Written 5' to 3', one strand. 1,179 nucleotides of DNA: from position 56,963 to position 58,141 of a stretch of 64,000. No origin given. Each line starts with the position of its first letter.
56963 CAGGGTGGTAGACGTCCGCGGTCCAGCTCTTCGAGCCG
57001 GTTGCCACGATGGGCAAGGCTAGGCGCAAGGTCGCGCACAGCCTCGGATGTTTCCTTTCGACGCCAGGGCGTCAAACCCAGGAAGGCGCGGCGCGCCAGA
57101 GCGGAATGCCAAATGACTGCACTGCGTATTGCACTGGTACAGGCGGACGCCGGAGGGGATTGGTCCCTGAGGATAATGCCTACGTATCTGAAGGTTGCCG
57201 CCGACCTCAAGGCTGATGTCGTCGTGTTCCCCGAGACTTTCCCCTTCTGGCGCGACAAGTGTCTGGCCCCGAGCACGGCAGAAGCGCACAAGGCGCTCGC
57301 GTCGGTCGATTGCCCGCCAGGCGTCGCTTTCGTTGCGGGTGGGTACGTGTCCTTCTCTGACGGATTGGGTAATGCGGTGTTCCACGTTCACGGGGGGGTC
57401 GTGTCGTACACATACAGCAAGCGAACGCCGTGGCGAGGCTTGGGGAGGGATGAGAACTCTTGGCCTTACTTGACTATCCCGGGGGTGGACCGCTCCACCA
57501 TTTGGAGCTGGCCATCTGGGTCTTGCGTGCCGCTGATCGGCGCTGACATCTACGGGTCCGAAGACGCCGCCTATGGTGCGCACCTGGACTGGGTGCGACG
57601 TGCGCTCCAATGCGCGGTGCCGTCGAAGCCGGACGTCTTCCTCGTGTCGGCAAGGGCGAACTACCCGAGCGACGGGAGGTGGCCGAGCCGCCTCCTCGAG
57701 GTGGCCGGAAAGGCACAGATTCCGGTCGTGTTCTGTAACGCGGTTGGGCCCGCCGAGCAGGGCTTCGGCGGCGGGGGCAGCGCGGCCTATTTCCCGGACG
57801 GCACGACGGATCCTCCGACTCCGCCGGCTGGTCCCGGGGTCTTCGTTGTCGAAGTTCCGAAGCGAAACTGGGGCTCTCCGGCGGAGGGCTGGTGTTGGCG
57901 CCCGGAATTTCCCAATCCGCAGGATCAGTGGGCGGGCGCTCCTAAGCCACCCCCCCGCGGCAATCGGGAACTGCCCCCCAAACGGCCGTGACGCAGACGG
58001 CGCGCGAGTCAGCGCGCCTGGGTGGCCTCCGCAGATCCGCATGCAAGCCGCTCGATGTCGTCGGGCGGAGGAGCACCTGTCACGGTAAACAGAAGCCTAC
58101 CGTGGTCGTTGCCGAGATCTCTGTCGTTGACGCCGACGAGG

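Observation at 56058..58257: Satellite cargo operon: hyper-acidic 54-aa peptide + Tyr-less recombinase-like protein + nitrilase-like protein with Gly at the catalytic Cys position + small protein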

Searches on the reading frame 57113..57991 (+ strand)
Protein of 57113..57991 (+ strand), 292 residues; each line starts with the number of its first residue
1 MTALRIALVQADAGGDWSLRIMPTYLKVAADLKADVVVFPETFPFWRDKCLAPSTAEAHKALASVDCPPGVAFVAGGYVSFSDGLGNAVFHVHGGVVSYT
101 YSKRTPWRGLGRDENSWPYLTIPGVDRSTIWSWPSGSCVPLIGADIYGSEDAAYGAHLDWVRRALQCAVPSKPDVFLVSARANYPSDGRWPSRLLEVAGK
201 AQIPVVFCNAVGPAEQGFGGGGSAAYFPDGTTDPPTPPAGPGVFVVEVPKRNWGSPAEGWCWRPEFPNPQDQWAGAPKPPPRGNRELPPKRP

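Call 7: search_protein_families(library=pfam, proteins=[window:57113-57991:+], max_evalue=0.1)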
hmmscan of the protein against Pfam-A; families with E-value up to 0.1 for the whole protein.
window:57113-57991:+ (292 aa): 1 family
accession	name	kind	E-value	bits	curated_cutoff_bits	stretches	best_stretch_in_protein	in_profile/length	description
PF00795.27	CN_hydrolase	-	1.5e-05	24.9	23.2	1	22-76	21-81/256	Carbon-nitrogen hydrolase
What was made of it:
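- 57113..57868 (+): Core of a nitrilase-superfamily (CN hydrolase) protein from an unnamed clade. Glu41 (57233-57235) and Lys103 (57419-57421) are present and the nucleophile is missing. Pfam PF00795 scores 24.9 bits against a cut-off of 23.2 (call 7).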

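Call 8: search_protein_families(library=ncbifam, proteins=[window:57113-57991:+], max_evalue=0.1)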
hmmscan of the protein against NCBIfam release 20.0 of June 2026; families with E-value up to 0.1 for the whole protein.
window:57113-57991:+ (292 aa): 0 families

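Call 10: find_homologous_proteins(query=window:57113-57991:+, max_evalue=0.001)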
Query window:57113-57991:+: 2908 candidates shared short words with the query, none scored E <= 0.001.
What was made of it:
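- Tried and rejected: A word-indexed protein search with the amidase ORF found nothing, not even the protein itself (call 10).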

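Call 12: search_solved_structures(query=window:57113-57991:+, max_evalue=10, show_alignments=3)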
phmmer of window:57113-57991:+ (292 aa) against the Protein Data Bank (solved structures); distinct sequences matched with E-value up to 10: 0.

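Call 19: search_protein_families(library=phrogs, proteins=[window:57113-57991:+], max_evalue=0.1)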
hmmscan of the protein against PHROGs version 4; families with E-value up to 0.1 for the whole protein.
window:57113-57991:+ (292 aa): 0 families

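Call 20: search_protein_families(library=padloc, proteins=[window:57113-57991:+], max_evalue=0.1)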
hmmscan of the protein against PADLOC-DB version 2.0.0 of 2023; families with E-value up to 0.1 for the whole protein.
window:57113-57991:+ (292 aa): 0 families

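Call 23: search_protein_representatives(protein=window:57113-57991:+)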
Query: 292 residues. Proteins with E-value up to 0.001 (for the whole library): 39; up to 1e-10: 13; up to 1e-30: 2. The best 39 are listed.
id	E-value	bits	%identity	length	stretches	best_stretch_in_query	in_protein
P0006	9.7e-55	202.4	44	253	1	1-251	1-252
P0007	1.6e-32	129.3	41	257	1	4-246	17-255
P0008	7.3e-29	117.3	40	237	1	5-244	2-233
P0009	6.5e-22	94.5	37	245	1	5-248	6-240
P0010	6.3e-20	87.9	35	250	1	20-240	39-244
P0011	1.2e-15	73.8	34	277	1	3-251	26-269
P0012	6.0e-15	71.6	38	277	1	4-248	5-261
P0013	6.6e-15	71.4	36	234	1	33-254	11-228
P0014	7.5e-14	68.0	36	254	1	4-248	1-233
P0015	1.7e-12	63.5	40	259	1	5-248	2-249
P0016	2.8e-12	62.8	31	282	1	32-232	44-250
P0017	5.6e-12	61.8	36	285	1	5-240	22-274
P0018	7.8e-12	61.3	33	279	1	17-229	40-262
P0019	1.6e-10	57.0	28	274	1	16-230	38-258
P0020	2.7e-10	56.3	32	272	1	13-249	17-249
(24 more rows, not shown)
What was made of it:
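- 57113..57868 (+): Exhaustive HMMER finds 39 representatives, the best at 44% identity (call 23).
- Tried and rejected: The exhaustive HMMER search was needed (call 23).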

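Call 25: search_protein_families(library=pfam, alignment_id=A2, max_evalue=0.01)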
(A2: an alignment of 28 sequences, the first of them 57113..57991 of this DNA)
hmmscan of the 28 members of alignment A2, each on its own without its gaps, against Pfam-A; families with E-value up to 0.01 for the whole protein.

A. member 1, window:57113-57991:+ (292 aa): 1 family
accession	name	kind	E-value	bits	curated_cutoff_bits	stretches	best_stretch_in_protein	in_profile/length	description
PF00795.27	CN_hydrolase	-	1.5e-05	24.9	23.2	0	22-76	21-81/256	Carbon-nitrogen hydrolase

B. families by the number of members that match (of 28 scanned): 1 family
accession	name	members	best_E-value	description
PF00795.27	CN_hydrolase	18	1.3e-22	Carbon-nitrogen hydrolase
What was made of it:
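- On Nitrilase superfamily (CN hydrolase, PF00795): 18 of 28 clade members hit PF00795, best E 1.3e-22 (call 25).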

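Call 26: search_solved_structures(query=A2, max_evalue=1, show_alignments=2)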
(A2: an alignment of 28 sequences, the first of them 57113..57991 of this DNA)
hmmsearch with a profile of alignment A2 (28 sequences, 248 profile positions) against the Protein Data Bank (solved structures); distinct sequences matched with E-value up to 1: 42.
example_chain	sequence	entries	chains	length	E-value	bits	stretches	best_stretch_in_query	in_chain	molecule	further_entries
5kha_A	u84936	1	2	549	6.7e-13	51.7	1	2-242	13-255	Glutamine-dependent NAD+ synthetase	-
3ivz_A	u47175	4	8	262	2.7e-11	46.4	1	2-140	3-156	Nitrilase | Beta ureidopropionase (Beta-alanine synthase)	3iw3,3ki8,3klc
3p8k_A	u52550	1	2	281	2.8e-11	46.4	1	1-241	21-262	Hydrolase, carbon-nitrogen family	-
5jqn_A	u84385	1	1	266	1e-10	44.5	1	1-241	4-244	Aliphatic amidase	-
3hkx_A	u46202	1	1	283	1.3e-10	44.1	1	1-241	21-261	Amidase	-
1j31_A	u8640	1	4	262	1.7e-10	43.8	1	2-141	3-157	Hypothetical protein PH0642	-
4izt_A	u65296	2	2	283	3.8e-09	39.4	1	1-241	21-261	Amidase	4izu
5ny2_A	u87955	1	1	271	1e-08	38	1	1-241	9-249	Amidase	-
2e11_A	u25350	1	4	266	1.1e-08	37.8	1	2-224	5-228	Hydrolase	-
4izs_A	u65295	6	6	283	1.2e-08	37.7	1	1-241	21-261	Amidase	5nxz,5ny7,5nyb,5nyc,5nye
5nz5_A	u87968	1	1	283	1.3e-08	37.6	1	1-241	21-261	Amidase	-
7ovg_A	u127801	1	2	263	1.6e-08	37.3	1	2-141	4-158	CN hydrolase domain-containing protein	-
4izw_A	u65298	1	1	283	1.8e-08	37.2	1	1-241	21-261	Amidase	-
6ypa_A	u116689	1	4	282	1.8e-08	37.1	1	2-141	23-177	CN hydrolase domain-containing protein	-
4izv_A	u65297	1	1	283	3.5e-07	32.9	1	1-241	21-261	Amidase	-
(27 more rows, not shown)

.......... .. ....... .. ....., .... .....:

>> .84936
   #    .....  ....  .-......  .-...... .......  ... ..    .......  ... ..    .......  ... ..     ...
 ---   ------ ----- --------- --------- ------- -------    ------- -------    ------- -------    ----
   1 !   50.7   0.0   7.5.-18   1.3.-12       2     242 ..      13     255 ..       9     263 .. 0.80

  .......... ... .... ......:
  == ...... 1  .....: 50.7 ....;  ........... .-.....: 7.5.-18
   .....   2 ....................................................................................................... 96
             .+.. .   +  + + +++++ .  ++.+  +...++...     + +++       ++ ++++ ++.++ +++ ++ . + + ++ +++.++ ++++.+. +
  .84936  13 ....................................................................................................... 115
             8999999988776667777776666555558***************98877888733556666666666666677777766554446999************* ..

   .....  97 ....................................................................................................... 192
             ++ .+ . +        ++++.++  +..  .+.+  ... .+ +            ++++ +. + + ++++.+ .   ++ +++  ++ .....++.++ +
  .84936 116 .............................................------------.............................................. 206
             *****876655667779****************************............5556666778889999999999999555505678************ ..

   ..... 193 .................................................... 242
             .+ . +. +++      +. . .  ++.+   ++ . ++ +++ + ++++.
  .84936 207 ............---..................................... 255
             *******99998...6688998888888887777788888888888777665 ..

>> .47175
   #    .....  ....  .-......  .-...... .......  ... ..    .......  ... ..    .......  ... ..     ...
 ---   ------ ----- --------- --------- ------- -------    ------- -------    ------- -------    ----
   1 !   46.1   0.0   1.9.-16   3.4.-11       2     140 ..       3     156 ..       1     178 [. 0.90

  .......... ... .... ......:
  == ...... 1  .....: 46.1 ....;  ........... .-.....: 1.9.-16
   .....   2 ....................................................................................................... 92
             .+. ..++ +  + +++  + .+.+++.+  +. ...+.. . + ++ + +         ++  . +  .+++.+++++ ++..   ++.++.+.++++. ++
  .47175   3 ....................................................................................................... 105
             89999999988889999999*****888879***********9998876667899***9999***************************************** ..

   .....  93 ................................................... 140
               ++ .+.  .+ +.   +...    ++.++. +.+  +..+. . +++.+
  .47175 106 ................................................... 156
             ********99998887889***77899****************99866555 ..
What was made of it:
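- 57113..57868 (+): The family profile hits solved CN hydrolases at E 6.7e-13 (call 26).
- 57539..57541 (+): Codon 143, GGC (Gly), at the position of the catalytic Cys. It is one base away from TGC. It aligns to the Cys in LICeD of 5kha and MICfD of 3ivz (call 26).
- On Nitrilase superfamily (CN hydrolase, PF00795): The clade profile against PDB CN hydrolases gives E 6.7e-13 (call 26). That column aligns to the catalytic Cys of 5kha and 3ivz (call 26).
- Closest known: Nitrilase-superfamily amidases. Same: The family profile matches at E 6.7e-13 (call 26).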

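Call 27: find_encoding_contigs(protein=P0006, flank=6000)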
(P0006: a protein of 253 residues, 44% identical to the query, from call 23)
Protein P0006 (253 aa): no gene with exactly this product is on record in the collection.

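Call 28: predict_structure(protein=window:57113-57991:+)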
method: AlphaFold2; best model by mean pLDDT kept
length: 292 residues; sequences in the alignment: 1
mean_pLDDT: 42.3   pTM: 0.32
mean pLDDT of the five models: 42.3, 39.1, 36.0, 35.2, 33.5
residues with pLDDT >= 90: 0; 70-90: 1; 50-70: 77; < 50: 214
segments of 3 or more residues with pLDDT < 50: 12-14, 17-19, 41-59, 84-87, 91-192, 203-280
pLDDT, mean of each block of 10 residues (from residue 1): 58 49 58 62 34 42 56 62 52 39 30 28 30 29 36 44 43 41 40 51 45 31 31 37 33 32 36 41 53 57
secondary structure, 60 per line:
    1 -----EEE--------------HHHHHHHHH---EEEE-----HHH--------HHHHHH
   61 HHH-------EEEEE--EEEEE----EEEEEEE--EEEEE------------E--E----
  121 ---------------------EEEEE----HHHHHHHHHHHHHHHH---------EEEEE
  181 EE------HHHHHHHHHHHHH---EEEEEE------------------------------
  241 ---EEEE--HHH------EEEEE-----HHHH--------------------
elements in order: E6-8 H23-31 E35-38 H55-63 E71-75 E78-82 E87-93 E96-100 E142-146 H151-166 E176-182 H189-201 E205-210 E244-247 E259-263 H269-272

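Call 31: find_related_loci(query=A3, collection=genome_contigs, flank=8000)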
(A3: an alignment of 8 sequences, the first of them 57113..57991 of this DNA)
Query A3 (292 aa) in genome_contigs; peptide patterns used: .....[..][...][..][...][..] (x = any residue, [..] = any of these).
154 stretches matched a pattern; 6 encode a relative of the query (tblastn E <= 1e-3); 6 distinct loci.
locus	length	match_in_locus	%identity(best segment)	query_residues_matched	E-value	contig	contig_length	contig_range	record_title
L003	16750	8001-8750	30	2-252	3e-20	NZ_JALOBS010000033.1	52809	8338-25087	MAG: Methylomonas sp. isolate SO_2017_LW3 bin 4 NODE_1312_length_52809_cov_2.255362_LW162_2017, whole genome shotgun seq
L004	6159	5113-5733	29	34-247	1e-15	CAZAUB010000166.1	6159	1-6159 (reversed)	MAG TPA_asm: uncultured Methylobacter sp. isolate SRP119689_co1_215 genome assembly, contig: NODE_21069_length_6159_cov_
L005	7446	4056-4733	30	4-230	7e-14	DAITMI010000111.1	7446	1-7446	MAG TPA_asm: Rhodoferax sp. isolate CTOTU7578 NODE_864_length_7446_cov_9.883642, whole genome shotgun sequence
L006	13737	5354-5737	36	4-145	2e-13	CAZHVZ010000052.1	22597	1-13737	MAG TPA_asm: uncultured Rhodocyclaceae bacterium isolate SRP285395_co1_114 genome assembly, contig: NODE_3396_length_225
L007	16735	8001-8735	25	4-259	4e-11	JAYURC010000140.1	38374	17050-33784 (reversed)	MAG: Polaromonas sp. isolate GL115_UP_metabinner_4 GL115_UP_metabinner_4_139, whole genome shotgun sequence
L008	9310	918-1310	37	4-145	9e-10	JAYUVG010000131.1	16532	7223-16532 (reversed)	MAG: Polaromonas sp. isolate GL124_DN_metabat_88_sub GL124_DN_metabat_88_sub_130, whole genome shotgun sequence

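Call 33: search_protein_families(library=pfam, proteins=[L003:7052-7981:+, L003:8852-9163:+, L003:9165-9467:+, L003:5933-6439:+, L003:6442-6942:+, L003:5144-5569:+, L004:3726-4691:+, L005:2843-3727:+, L007:7003-7896:+, L007:8788-9153:+], max_evalue=0.01)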
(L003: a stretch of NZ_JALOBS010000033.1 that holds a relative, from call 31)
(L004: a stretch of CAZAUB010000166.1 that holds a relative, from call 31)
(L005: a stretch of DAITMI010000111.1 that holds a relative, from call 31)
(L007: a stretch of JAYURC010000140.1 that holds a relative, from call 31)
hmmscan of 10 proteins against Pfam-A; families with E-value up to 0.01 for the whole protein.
L003:7052-7981:+ (309 aa): 3 families
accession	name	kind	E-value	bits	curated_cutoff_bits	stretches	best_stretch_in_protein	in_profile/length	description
PF00589.27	Phage_integrase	-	4.3e-31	108.4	27.1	1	126-292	3-165/172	Phage integrase family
PF02899.23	Phage_int_SAM_1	-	1.2e-07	32.3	22.3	1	20-92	2-76/83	Phage integrase, N-terminal SAM-like domain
PF24624.1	Int_N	-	0.0021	19.2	27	1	35-105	21-91/100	Phage integrase, N-terminal domain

L003:8852-9163:+ (103 aa): 0 families

L003:9165-9467:+ (100 aa): 0 families

L003:5933-6439:+ (168 aa): 2 families
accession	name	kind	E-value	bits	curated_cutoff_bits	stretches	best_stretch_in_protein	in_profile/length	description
PF04002.20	RadC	-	2.5e-43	147.3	22.1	1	47-166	1-120/121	RadC-like JAB domain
PF14464.11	Prok-JAB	-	0.0089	16.3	25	0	94-138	50-94/114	Prokaryotic homologs of the JAB domain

L003:6442-6942:+ (166 aa): 1 family
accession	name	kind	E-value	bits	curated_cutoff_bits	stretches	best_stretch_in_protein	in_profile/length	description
PF14284.11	PcfJ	-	7.1e-07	29.6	25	1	73-151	60-141/147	PcfJ-like protein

L003:5144-5569:+ (141 aa): 1 family
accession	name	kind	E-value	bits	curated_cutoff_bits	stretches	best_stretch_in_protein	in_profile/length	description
PF10980.13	DUF2787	-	5.4e-33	114.4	27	1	23-138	2-125/126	Protein of unknown function (DUF2787)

L004:3726-4691:+ (321 aa): 2 families
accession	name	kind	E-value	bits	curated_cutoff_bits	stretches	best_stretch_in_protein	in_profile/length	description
PF00589.27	Phage_integrase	-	5.2e-28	98.4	27.1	1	138-304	3-165/172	Phage integrase family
PF02899.23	Phage_int_SAM_1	-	8.3e-05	23.2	22.3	1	34-103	4-75/83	Phage integrase, N-terminal SAM-like domain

L005:2843-3727:+ (294 aa): 0 families

L007:7003-7896:+ (297 aa): 0 families

L007:8788-9153:+ (121 aa): 0 families

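Call 37: find_related_loci(query=A3, collection=metagenome_contigs, flank=5000)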
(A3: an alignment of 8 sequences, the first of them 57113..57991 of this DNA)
Query A3 (292 aa) in metagenome_contigs; peptide patterns used: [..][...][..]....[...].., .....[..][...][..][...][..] (x = any residue, [..] = any of these).
403 stretches matched a pattern; 28 encode a relative of the query (tblastn E <= 1e-3); 28 distinct loci.
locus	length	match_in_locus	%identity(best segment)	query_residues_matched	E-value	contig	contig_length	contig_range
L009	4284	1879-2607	31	4-252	2e-24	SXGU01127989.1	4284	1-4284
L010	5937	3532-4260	31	4-252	2e-24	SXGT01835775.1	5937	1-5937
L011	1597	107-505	38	1-145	4e-16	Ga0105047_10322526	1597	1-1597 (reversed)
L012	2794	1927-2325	38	1-145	8e-16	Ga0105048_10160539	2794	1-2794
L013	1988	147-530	38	4-145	1e-15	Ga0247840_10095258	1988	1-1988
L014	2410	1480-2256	28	3-252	2e-15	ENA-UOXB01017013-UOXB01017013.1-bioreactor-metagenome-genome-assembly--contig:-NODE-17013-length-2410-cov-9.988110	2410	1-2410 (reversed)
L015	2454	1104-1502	37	1-145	4e-15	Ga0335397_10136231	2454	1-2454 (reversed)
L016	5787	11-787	28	3-252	4e-15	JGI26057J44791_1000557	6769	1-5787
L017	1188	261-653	37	1-145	5e-15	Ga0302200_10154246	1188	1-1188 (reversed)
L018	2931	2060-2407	37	22-146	2e-14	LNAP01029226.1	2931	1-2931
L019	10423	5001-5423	35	3-146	2e-14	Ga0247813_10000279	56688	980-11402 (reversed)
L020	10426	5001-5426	37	3-146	1e-13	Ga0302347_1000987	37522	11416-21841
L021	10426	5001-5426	36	3-146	2e-13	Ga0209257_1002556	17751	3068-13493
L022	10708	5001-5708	30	2-230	5e-13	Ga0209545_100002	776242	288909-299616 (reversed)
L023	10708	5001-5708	30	2-230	5e-13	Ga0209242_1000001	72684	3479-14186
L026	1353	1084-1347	40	1-89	1e-11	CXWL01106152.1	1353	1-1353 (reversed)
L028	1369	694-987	41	2-101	2e-11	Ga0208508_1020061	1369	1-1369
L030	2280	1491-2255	27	4-231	7e-10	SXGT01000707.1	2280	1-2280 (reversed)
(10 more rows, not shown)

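Call 38: find_related_loci(query=A3, collection=viral_contigs, flank=5000)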
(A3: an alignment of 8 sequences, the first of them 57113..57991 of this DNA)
Query A3 (292 aa) in viral_contigs; peptide patterns used: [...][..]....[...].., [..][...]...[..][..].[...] (x = any residue, [..] = any of these).
64 stretches matched a pattern; 2 encode a relative of the query (tblastn E <= 1e-3); 2 distinct loci.
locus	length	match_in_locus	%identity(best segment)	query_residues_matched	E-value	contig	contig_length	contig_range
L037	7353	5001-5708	30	2-230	4e-14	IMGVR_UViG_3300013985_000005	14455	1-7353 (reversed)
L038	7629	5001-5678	30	2-230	2e-13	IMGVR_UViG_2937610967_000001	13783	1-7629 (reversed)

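Call 49: find_homologous_proteins(query=A3, max_evalue=0.00001)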
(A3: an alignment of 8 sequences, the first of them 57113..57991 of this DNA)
Query A3 (8 sequences) (292 aa, profile of the alignment): 56 proteins with E <= 0.00001 among 8000 candidates.
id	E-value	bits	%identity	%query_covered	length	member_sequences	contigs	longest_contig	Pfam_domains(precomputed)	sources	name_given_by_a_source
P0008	4.3e-92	326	38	83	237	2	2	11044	PF00795.28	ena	-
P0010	6.4e-85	302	31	84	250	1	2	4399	-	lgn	-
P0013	2.4e-80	287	32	76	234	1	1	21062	-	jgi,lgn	jgi:predicted amidohydrolase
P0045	1.2e-76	275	32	85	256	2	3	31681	PF00795.28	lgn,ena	-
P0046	4.2e-76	273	41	49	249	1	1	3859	PF00795.28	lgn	-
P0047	1.5e-74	268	28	84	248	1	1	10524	-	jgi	jgi:predicted amidohydrolase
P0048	1.5e-74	268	30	84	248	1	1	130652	-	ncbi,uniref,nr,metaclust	ncbi:hypothetical protein A1353_08410 [Methylomonas methanica]|uniref:CN hydrolase domain-containing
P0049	3.5e-74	267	29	85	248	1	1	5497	-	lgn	-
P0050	4.2e-74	267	31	85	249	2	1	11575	PF00795.28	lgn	-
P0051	6.0e-74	266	35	49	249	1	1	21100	-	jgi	jgi:predicted amidohydrolase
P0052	2.0e-73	265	29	85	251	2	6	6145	-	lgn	-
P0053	2.8e-73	264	28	86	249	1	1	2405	-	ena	-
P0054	3.1e-73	264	28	84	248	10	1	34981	-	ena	-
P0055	4.5e-73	263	30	84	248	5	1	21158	-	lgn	-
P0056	1.4e-72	262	32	84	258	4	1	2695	-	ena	-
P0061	1.3e-71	259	31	84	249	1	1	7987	PF00795.28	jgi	jgi:predicted amidohydrolase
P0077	7.9e-63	230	31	83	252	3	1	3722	PF00795.28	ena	-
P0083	3.3e-59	218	30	86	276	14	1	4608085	-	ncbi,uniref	ncbi:hypothetical protein ACI703_10150 [Isoptericola jiangsuensis]|uniref:hypothetical protein n=1 T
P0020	9.1e-58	213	28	85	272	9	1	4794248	-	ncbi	ncbi:hypothetical protein ACM9W9_06065 [Xanthomonas sacchari]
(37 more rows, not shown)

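Call 50: find_encoding_contigs(protein=P0008, flank=6000, max_places=3)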
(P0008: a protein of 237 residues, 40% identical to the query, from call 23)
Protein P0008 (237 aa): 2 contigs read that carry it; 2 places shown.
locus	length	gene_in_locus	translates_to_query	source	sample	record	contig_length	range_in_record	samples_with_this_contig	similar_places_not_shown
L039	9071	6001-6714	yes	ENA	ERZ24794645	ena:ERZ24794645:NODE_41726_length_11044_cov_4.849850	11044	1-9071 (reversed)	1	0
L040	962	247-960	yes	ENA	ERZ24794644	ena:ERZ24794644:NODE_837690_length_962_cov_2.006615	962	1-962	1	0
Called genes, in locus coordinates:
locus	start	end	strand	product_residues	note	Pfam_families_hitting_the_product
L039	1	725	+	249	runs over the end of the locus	PF04250:DUF429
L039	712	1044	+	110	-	-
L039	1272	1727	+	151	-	-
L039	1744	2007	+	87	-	PF04471:Mrr_cat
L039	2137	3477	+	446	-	PF18860:AbiJ_NTD3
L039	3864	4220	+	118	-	-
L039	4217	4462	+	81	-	PF03167:UDG (weak)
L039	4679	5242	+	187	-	PF01434:Peptidase_M41 (weak)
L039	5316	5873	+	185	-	-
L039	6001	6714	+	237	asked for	PF00795:CN_hydrolase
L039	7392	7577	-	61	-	-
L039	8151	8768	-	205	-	PF15890:Peptidase_Mx1 (weak), PF15887:Peptidase_Mx (weak)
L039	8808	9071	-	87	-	?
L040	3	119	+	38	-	?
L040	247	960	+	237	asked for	PF00795:CN_hydrolase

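Call 51: find_encoding_contigs(protein=P0013, flank=6000, max_places=3)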
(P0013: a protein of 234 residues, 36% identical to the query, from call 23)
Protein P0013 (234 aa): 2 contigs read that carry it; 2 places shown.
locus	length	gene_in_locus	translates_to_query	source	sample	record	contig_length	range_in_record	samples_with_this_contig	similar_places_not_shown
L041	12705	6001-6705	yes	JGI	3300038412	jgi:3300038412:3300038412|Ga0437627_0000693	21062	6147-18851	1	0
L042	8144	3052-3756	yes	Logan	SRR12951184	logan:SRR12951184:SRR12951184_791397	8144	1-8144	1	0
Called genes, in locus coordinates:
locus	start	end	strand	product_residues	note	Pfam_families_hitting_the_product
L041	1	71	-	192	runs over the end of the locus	PF08747:BrxB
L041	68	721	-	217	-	PF08849:BrxA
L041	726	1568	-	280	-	PF26109:WHD_BrxR, PF13280:WYL, PF26107:BrxR_CTD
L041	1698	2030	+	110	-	PF13443:HTH_26 (weak), PF13560:HTH_31, PF01381:HTH_3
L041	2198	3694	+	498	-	PF00239:Resolvase, PF07508:Recombinase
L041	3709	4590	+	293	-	PF02195:ParB_N, PF07506:RepB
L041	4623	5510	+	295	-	PF02195:ParB_N (weak), PF07506:RepB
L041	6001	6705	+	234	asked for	-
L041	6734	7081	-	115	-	-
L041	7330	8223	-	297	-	-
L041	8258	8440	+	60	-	-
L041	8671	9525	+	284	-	PF00004:AAA, PF07728:AAA_5 (weak)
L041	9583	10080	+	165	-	-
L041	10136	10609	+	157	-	-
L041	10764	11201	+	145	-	-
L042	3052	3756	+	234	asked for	-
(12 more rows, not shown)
